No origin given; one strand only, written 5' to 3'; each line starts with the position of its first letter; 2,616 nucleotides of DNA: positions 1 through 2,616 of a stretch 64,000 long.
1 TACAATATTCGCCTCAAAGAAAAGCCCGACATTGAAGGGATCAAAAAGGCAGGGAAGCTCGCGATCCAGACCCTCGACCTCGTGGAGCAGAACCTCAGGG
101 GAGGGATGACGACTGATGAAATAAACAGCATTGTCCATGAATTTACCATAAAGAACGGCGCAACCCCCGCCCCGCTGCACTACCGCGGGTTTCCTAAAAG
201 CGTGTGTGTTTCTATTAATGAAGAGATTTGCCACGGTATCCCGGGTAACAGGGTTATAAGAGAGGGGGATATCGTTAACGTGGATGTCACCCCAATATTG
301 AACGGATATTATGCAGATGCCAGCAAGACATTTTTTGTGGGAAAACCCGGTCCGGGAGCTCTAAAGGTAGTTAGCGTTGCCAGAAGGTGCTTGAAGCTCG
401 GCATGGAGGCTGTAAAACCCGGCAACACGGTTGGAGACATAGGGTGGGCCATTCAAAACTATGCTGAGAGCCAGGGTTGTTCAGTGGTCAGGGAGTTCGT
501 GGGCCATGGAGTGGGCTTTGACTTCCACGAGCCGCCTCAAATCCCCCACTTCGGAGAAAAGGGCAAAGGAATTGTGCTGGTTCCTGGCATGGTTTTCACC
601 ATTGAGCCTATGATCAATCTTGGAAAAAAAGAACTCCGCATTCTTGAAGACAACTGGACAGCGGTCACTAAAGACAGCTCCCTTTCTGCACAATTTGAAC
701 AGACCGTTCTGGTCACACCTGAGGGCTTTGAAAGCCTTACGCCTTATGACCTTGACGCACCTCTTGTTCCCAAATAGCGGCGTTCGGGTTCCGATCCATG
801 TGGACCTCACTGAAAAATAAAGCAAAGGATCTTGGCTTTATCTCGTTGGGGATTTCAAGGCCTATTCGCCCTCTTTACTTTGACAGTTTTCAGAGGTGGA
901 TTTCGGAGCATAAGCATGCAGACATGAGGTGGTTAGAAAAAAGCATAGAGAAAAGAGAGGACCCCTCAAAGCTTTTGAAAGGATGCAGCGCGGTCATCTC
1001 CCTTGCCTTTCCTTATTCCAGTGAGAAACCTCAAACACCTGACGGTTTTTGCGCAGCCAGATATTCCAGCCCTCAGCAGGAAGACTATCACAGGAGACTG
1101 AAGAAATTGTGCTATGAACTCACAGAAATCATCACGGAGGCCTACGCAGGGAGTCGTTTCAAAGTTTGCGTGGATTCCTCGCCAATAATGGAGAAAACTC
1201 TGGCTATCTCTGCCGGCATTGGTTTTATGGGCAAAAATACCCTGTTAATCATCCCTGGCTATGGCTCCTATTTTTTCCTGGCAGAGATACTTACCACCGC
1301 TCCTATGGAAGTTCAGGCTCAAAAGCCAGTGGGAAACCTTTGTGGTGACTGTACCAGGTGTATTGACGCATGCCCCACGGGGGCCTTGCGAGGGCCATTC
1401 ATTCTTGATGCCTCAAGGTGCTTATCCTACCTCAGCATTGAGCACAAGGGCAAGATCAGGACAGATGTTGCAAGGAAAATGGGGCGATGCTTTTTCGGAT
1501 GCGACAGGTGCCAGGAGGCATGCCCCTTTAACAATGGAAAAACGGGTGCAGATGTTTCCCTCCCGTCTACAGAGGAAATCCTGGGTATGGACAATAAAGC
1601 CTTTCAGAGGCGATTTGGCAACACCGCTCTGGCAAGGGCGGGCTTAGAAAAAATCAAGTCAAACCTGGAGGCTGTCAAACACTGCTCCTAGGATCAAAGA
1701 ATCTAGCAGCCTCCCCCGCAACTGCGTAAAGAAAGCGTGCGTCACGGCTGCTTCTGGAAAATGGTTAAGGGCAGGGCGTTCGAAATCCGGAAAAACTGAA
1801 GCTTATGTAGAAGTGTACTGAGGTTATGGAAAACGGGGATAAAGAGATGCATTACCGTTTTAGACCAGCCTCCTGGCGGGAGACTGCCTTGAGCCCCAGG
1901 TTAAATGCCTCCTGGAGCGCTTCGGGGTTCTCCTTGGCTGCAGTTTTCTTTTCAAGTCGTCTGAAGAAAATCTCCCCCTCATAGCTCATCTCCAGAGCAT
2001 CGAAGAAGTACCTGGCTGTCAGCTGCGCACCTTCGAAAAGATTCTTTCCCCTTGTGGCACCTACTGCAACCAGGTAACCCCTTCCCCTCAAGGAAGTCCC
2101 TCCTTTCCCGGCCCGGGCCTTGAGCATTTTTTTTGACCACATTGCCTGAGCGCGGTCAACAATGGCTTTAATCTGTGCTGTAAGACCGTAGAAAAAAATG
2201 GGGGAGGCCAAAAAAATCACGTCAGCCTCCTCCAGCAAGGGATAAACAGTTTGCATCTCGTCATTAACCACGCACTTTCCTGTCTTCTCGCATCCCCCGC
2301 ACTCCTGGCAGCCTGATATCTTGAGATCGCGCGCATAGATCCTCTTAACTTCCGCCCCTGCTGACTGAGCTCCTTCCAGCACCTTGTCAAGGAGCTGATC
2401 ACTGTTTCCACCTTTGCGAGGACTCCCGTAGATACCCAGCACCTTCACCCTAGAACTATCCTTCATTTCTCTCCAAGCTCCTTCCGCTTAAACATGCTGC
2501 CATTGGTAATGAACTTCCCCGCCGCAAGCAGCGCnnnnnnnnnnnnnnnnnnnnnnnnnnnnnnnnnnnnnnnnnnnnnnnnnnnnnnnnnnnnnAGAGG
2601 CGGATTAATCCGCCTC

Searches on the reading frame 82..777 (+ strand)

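Call 8: search_protein_families(library=pfam, proteins=[window:82-777:+])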
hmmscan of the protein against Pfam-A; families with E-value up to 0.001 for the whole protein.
window:82-777:+ (231 aa): 1 family
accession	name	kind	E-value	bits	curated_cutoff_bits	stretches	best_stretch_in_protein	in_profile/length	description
PF00557.29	Peptidase_M24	-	1.5e-50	172.3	23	1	3-213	19-208/208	Metallopeptidase family M24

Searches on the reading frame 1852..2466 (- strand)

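Call 8: search_protein_families(library=pfam, proteins=[window:1852-2466:-])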
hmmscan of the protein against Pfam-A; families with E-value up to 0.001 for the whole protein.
window:1852-2466:- (204 aa): 2 families
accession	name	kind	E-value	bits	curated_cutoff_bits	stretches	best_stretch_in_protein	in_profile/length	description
PF03358.20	FMN_red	-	8.8e-22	77.8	24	1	7-135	1-125/152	NADPH-dependent FMN reductase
PF02525.22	Flavodoxin_2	-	1.6e-10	41.5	27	1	8-183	2-190/198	Flavodoxin-like fold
